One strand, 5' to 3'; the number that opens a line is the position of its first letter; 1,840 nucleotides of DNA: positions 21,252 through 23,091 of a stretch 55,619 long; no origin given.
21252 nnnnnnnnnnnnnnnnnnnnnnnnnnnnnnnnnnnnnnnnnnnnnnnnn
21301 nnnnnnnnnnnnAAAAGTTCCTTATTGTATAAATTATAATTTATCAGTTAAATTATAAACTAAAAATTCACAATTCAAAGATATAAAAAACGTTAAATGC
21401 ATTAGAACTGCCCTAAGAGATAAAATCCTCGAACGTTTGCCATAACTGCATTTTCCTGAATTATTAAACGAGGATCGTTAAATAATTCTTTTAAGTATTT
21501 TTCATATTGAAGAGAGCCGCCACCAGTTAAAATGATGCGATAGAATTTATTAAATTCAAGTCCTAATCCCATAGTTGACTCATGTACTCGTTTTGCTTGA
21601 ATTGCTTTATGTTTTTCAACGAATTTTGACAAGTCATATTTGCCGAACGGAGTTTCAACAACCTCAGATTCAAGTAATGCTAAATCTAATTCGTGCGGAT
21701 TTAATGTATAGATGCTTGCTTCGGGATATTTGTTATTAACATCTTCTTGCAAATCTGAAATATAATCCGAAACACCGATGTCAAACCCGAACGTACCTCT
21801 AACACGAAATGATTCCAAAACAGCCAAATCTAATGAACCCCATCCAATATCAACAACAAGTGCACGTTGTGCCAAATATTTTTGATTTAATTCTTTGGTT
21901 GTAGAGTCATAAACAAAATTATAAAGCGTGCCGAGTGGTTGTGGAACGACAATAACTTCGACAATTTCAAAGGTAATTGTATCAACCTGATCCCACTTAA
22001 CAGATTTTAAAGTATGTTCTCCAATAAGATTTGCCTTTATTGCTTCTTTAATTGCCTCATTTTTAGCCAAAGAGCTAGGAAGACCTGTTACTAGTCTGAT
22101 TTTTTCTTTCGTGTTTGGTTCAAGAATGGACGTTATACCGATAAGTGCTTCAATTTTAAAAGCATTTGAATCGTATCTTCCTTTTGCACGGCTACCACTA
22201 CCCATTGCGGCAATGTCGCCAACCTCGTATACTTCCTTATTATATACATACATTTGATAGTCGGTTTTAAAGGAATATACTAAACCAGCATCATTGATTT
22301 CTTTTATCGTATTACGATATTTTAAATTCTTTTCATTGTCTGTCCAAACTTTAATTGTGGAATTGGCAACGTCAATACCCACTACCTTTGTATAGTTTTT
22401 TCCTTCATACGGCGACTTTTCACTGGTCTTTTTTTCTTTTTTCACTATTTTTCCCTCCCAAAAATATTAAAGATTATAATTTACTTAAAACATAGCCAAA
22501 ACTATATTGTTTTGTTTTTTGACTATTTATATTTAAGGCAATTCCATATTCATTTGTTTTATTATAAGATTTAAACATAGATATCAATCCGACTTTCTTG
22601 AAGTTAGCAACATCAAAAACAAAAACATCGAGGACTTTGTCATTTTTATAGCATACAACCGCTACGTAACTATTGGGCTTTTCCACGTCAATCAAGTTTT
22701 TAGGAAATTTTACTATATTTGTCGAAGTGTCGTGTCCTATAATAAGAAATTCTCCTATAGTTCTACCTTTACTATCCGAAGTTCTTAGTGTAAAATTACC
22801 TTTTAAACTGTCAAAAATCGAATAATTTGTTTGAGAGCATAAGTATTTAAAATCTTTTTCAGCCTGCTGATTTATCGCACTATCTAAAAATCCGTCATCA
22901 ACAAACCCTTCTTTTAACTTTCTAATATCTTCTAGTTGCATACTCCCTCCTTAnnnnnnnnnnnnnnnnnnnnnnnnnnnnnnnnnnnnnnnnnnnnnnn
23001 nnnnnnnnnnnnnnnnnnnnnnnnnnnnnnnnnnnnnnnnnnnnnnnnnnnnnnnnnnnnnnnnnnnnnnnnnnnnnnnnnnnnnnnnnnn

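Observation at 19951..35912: Chromosomal ParM/Alp-type actin cassette packed next to two giant bitopic GLUG/B-repeat surface proteins: candidate envelope-spanning cytoskeletal module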

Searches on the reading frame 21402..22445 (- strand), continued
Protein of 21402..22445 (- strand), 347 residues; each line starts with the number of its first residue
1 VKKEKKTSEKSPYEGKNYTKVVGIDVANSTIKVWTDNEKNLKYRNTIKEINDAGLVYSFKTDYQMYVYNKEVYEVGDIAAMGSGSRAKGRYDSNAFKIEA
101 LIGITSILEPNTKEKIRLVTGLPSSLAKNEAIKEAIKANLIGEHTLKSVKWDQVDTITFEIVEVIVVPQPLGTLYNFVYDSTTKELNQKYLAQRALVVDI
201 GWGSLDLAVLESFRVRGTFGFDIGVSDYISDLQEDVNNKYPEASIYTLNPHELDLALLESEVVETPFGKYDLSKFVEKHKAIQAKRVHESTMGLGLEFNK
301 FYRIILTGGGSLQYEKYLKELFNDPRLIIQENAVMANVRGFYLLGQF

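Call 40: find_encoding_contigs(protein=P0017, flank=10000, max_places=1)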
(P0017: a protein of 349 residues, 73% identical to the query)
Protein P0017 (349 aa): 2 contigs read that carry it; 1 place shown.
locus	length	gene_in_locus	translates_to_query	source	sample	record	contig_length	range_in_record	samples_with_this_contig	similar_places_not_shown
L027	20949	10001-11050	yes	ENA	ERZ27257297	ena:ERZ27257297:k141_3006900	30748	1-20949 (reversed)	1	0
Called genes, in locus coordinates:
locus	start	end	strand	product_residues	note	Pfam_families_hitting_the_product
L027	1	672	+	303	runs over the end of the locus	PF01145:Band_7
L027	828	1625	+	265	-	-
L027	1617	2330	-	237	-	PF14808:TMEM164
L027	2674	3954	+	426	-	PF02540:NAD_synthase (faint), PF03054:tRNA_Me_trans, PF20259:tRNA_Me_trans_M, PF20258:tRNA_Me_trans_C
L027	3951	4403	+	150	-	PF01451:LMWPc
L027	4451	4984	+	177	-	-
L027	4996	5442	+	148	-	PF02502:LacAB_rpiB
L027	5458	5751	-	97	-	-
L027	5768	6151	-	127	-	-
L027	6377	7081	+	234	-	-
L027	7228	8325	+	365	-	PF00465:Fe-ADH, PF25137:ADH_Fe_C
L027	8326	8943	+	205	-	-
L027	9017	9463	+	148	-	-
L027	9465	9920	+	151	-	-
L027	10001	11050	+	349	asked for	PF17989:ALP_N, PF21522:MreB-like_C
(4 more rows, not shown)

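Call 41: find_encoding_contigs(protein=P0031, flank=10000, max_places=1)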
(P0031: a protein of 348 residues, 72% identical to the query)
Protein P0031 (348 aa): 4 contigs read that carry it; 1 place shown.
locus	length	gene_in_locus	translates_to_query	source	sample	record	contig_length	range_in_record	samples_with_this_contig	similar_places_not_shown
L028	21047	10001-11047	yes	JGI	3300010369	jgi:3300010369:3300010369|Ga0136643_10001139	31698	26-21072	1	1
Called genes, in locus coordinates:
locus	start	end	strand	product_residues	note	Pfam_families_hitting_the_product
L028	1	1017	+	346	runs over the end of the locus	PF09479:Flg_new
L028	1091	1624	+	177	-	PF09551:Spore_II_R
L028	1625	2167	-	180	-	PF00085:Thioredoxin (weak)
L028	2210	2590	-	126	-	-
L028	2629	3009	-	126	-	-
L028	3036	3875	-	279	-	PF07690:MFS_1 (weak)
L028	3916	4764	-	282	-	PF01522:Polysacc_deac_1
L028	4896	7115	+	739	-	-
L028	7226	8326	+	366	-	PF00465:Fe-ADH, PF25137:ADH_Fe_C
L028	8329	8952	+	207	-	-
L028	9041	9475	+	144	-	-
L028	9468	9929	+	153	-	-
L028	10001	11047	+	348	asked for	PF17989:ALP_N, PF21522:MreB-like_C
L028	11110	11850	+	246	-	-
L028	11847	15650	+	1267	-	PF09479:Flg_new (weak)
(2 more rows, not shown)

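Call 42: find_encoding_contigs(protein=P0043, flank=10000, max_places=1)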
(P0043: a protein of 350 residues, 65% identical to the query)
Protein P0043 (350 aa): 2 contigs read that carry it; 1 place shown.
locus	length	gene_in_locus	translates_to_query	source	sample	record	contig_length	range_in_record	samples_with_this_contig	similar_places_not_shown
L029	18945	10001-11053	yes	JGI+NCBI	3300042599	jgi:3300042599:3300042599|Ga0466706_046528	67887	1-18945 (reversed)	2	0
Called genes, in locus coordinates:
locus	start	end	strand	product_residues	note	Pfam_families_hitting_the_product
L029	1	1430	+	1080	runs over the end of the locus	-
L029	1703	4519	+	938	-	-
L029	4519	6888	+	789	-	-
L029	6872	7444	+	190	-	-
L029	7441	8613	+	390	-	-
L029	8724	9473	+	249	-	-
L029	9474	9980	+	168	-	-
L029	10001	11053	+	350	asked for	PF17989:ALP_N, PF21523:ParM_N (weak), PF21522:MreB-like_C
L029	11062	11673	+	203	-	-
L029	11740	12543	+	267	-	PF06966:DUF1295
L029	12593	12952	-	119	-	-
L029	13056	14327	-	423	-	PF03952:Enolase_N, PF00113:Enolase_C, PF13378:MR_MLE_C (weak), PF07476:MAAL_C (weak)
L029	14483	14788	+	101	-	-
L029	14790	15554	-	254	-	PF00121:TIM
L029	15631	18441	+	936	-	PF00005:ABC_tran (faint), PF02463:SMC_N (faint), PF03193:RsgA_GTPase (faint), PF13191:AAA_16 (faint), PF13555:AAA_29 (faint), PF20703:nSTAND1 (faint), PF17760:UvrA_inter, PF17755:UvrA_DNA-bind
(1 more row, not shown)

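Call 57: find_encoding_contigs(protein=P0110, flank=10000, max_places=1)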
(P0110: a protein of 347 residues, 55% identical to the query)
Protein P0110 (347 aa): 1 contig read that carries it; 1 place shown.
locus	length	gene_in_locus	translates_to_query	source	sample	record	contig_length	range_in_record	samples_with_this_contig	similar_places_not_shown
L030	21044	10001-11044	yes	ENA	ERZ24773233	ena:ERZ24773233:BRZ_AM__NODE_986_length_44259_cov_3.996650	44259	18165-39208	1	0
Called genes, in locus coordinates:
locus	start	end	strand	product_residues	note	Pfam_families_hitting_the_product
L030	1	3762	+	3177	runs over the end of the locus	PF07523:Big_3, PF13306:LRR_5, PF13855:LRR_8 (faint), PF13306:LRR_5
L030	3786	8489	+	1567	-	PF07523:Big_3 (weak), PF13306:LRR_5, PF13855:LRR_8 (faint), PF13306:LRR_5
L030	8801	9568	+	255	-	-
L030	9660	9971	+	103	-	-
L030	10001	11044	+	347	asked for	PF17989:ALP_N, PF21523:ParM_N, PF21522:MreB-like_C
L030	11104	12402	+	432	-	-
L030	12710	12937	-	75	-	-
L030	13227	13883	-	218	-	PF02734:Dak2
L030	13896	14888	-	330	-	PF02733:Dak1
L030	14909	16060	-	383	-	PF00465:Fe-ADH, PF13685:Fe-ADH_2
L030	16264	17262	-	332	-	PF10114:PocR, PF12833:HTH_18, PF00165:HTH_AraC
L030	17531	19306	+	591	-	PF08439:Peptidase_M3_N, PF01432:Peptidase_M3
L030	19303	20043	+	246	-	-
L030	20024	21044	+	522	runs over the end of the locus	PF00772:DnaB, PF13481:AAA_25, PF03796:DnaB_C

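Call 58: find_encoding_contigs(protein=P0097, flank=10000, max_places=1)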
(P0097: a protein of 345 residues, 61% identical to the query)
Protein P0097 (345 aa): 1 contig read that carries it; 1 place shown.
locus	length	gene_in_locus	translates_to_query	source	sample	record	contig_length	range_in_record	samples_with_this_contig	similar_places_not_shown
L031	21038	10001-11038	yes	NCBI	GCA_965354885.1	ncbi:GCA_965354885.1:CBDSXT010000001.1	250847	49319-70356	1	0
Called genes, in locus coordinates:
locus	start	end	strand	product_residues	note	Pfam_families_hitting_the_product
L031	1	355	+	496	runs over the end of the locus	PF09547:SpoIVA_ATPase, PF20438:SpoIVA_middle, PF20439:SpoIVA_C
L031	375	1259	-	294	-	-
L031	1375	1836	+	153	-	PF00149:Metallophos (faint), PF12850:Metallophos_2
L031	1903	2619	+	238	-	-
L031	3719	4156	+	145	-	-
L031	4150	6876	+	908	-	PF00005:ABC_tran, PF02463:SMC_N (faint), PF02687:FtsX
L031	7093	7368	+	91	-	-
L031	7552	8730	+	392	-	-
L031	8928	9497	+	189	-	-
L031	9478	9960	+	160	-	-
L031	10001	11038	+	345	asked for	PF17989:ALP_N, PF21522:MreB-like_C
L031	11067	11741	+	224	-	-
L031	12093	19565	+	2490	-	PF18998:Flg_new_2 (faint)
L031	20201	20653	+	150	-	PF00692:dUTPase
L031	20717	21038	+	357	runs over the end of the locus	PF01168:Ala_racemase_N, PF00842:Ala_racemase_C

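Call 59: find_encoding_contigs(protein=P0103, flank=10000, max_places=1)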
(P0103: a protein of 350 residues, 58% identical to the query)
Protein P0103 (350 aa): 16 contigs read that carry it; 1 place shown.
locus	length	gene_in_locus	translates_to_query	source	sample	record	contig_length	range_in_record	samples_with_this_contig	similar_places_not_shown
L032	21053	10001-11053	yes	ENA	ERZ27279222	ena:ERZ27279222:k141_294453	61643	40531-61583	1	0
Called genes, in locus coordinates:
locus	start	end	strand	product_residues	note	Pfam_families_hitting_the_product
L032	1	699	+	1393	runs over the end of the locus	PF19077:Big_13 (faint)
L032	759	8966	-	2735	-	-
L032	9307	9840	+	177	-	PF28043:KwaA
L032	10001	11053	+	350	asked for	PF17989:ALP_N, PF21522:MreB-like_C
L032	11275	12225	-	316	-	-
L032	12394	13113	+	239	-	-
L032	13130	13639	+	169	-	-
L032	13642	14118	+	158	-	-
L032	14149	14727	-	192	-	PF01966:HD (weak)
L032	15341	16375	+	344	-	PF07669:Eco57I (weak)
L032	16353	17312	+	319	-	-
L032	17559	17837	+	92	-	PF01337:Barstar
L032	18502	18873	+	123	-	PF01243:PNPOx_N (weak), PF16242:Pyrid_ox_like (weak)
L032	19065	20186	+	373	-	PF14088:DUF4268 (faint)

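Call 83: search_protein_families(library=padloc, proteins=[window:21402-22445:-], max_evalue=0.01)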
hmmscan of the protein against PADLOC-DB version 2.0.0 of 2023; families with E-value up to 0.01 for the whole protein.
window:21402-22445:- (347 aa): 0 families

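Call 84: search_protein_families(library=ncbifam, proteins=[window:21402-22445:-], max_evalue=0.01)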
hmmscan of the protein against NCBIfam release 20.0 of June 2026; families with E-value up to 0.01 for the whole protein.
window:21402-22445:- (347 aa): 3 families
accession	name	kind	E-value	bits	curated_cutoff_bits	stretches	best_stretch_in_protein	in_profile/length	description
TIGR03739.1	PRTRC_D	hypoth_equivalog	8.1e-24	84.2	214.8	1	71-346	56-319/320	PRTRC system protein D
NF010498.0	PRK13917.1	equivalog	8.2e-22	77.9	417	1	20-347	3-336/344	plasmid segregation protein ParM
NF052678.1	morpho_FcmB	equivalog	6.5e-08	31.8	300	1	68-217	98-242/373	filament morphology actin-like protein FcmB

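Call 86: find_related_loci(query=window:21402-22445:-, collection=viral_contigs, flank=8000)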
Query window:21402-22445:- (347 aa) in viral_contigs; peptide patterns used: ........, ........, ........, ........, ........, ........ (x = any residue, [..] = any of these).
17 stretches matched a pattern, but none encodes a relative of the query by tblastn (E <= 1e-3).

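Call 88: find_related_loci(query=A6, collection=viral_contigs, flank=8000)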
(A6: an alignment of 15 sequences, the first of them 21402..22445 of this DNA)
Query A6 (347 aa) in viral_contigs; peptide patterns used: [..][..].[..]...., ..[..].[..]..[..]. (x = any residue, [..] = any of these).
100 stretches matched a pattern, but none encodes a relative of the query by tblastn (E <= 1e-3).

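Call 96: find_encoding_contigs(protein=P0083, flank=10000, max_places=1)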
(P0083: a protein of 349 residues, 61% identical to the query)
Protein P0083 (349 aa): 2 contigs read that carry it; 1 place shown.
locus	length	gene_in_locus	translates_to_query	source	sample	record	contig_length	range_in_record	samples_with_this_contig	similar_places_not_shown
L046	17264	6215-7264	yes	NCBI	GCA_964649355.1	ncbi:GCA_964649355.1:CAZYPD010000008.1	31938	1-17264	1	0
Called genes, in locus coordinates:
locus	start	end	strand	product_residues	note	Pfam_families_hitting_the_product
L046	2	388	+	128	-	?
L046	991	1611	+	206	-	PF25084:LbH_EIF2B, PF25087:GMPPB_C, PF24894:Hexapep_GlmU (weak), PF25087:GMPPB_C, PF00132:Hexapep, PF25084:LbH_EIF2B, PF00132:Hexapep (weak), PF14602:Hexapep_2 (weak)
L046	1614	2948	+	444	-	PF02878:PGM_PMM_I, PF02879:PGM_PMM_II, PF02880:PGM_PMM_III, PF00408:PGM_PMM_IV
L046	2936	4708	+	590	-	PF13230:GATase_4 (weak), PF13522:GATase_6, PF13537:GATase_7, PF01380:SIS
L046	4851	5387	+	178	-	PF22769:DCD (weak), PF00692:dUTPase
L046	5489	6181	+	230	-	-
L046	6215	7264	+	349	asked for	PF22128:Alp7A_like_C (faint), PF17989:ALP_N, PF21522:MreB-like_C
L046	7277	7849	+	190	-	-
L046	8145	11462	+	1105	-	-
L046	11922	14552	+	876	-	PF00690:Cation_ATPase_N, PF00122:E1-E2_ATPase, PF00702:Hydrolase, PF13246:Cation_ATPase, PF08282:Hydrolase_3 (faint), PF00689:Cation_ATPase_C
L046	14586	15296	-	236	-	PF00702:Hydrolase, PF13419:HAD_2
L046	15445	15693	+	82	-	-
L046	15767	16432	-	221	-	PF07947:YhhN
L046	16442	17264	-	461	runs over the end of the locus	PF00171:Aldedh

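Call 97: find_encoding_contigs(protein=P0086, flank=10000, max_places=1)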
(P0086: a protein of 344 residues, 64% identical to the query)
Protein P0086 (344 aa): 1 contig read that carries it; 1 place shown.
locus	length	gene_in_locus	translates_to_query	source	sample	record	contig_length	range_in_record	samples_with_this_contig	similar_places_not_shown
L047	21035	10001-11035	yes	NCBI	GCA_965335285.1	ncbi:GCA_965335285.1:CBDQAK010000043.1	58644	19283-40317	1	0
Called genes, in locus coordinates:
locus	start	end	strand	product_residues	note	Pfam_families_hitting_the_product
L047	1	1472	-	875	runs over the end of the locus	PF00690:Cation_ATPase_N, PF00122:E1-E2_ATPase, PF00702:Hydrolase, PF13246:Cation_ATPase, PF00689:Cation_ATPase_C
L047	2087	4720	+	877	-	PF00690:Cation_ATPase_N, PF00122:E1-E2_ATPase, PF00702:Hydrolase, PF13246:Cation_ATPase, PF08282:Hydrolase_3 (faint), PF00689:Cation_ATPase_C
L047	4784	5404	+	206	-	PF25084:LbH_EIF2B (weak), PF25087:GMPPB_C (weak), PF24894:Hexapep_GlmU (weak), PF00132:Hexapep, PF25087:GMPPB_C, PF14602:Hexapep_2 (weak)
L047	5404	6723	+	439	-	PF02878:PGM_PMM_I, PF02879:PGM_PMM_II, PF02880:PGM_PMM_III, PF00408:PGM_PMM_IV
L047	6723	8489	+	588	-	PF13230:GATase_4, PF13522:GATase_6, PF13537:GATase_7, PF01380:SIS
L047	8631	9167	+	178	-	PF22769:DCD (weak), PF00692:dUTPase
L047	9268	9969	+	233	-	-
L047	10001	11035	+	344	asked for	PF17989:ALP_N, PF21522:MreB-like_C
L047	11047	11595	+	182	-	-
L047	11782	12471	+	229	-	PF04239:DUF421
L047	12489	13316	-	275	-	PF00763:THF_DHG_CYH, PF02882:THF_DHG_CYH_C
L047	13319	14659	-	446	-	PF02511:Thy1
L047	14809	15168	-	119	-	PF18823:InPase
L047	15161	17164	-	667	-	PF00005:ABC_tran, PF02463:SMC_N (weak), PF13555:AAA_29 (faint), PF01926:MMR_HSR1 (faint), PF13304:AAA_21 (faint), PF13401:AAA_22 (faint), PF12848:ABC_tran_Xtn, PF00005:ABC_tran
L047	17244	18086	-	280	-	PF02645:DegV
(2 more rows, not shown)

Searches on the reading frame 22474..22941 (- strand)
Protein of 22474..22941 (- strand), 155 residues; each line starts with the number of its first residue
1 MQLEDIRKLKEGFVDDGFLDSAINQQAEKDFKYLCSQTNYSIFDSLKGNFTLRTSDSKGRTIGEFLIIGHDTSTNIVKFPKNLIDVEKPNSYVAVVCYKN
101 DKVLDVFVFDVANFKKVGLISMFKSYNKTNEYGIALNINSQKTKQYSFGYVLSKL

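Call 4: search_protein_families(library=pfam, proteins=[window:22474-22941:-], max_evalue=0.01)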
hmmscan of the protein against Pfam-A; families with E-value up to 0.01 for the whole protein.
window:22474-22941:- (155 aa): 0 families

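Call 9: search_protein_families(library=phrogs, proteins=[window:22474-22941:-], max_evalue=0.01)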
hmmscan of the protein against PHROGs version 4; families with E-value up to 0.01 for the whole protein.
window:22474-22941:- (155 aa): 1 family
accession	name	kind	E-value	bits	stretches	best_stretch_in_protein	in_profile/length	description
phrog_20682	-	unknown function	0.0016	19.7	1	87-144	13-70/98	-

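Call 29: search_solved_structures(query=window:22474-22941:-, max_evalue=10)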
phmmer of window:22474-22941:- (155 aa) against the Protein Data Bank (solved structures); distinct sequences matched with E-value up to 10: 3.
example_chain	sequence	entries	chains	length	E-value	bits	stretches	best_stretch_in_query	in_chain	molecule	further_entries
9c2h_B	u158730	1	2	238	0.0013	21.9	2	9-72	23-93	Antibody Fab NP3-B4 Heavy Chain (variable region)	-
5bth_A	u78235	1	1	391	0.9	12.6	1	12-86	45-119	Decapping nuclease RAI1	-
5bud_A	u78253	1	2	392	0.9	12.6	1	12-86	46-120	Decapping nuclease RAI1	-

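Call 72: search_protein_families(library=pfam, proteins=[window:22474-22941:-], max_evalue=10)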
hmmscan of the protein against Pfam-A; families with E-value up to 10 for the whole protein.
window:22474-22941:- (155 aa): 0 families

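Call 83: search_protein_families(library=padloc, proteins=[window:22474-22941:-], max_evalue=0.01)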
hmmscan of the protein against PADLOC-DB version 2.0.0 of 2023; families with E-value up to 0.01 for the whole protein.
window:22474-22941:- (155 aa): 0 families

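Call 84: search_protein_families(library=ncbifam, proteins=[window:22474-22941:-], max_evalue=0.01)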
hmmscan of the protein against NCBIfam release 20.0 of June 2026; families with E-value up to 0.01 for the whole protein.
window:22474-22941:- (155 aa): 0 families
